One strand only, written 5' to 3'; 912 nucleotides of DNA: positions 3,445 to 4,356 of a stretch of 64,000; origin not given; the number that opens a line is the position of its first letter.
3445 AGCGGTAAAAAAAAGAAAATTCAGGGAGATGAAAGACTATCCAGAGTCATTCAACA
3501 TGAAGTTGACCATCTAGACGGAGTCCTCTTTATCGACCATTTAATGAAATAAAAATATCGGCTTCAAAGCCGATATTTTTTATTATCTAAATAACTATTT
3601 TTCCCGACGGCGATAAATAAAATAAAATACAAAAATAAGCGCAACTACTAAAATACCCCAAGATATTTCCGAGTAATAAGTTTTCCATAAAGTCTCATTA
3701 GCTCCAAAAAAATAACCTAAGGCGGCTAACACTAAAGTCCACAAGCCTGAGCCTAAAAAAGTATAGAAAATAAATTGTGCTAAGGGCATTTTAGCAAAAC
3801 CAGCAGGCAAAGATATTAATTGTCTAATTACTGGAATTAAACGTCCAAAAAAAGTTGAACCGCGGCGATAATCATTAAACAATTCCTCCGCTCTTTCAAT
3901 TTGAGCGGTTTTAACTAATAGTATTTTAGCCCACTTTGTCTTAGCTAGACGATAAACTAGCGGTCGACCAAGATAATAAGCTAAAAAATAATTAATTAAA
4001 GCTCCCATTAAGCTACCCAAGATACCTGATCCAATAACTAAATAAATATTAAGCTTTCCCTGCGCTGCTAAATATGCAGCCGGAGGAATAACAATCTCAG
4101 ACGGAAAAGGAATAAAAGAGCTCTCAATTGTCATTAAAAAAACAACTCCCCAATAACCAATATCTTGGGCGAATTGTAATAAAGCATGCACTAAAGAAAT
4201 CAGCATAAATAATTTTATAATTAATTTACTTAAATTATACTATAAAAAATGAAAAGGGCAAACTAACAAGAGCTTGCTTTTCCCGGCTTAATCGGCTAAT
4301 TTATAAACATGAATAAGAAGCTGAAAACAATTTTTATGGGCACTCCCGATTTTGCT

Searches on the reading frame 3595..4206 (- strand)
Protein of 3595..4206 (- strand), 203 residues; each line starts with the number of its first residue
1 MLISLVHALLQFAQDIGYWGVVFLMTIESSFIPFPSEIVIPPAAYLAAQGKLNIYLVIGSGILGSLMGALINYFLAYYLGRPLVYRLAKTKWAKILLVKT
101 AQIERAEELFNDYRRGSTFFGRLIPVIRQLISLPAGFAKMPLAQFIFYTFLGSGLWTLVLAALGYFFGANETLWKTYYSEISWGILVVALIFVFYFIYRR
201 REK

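Call 51: search_protein_families(library=pfam, proteins=[window:3595-4206:-], max_evalue=0.01)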
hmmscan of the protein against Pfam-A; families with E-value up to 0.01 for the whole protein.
window:3595-4206:- (203 aa): 1 family
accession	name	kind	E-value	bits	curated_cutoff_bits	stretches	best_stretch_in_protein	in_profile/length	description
PF09335.16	VTT_dom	-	5.8e-21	75.7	33.9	1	40-165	1-122/123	VTT domain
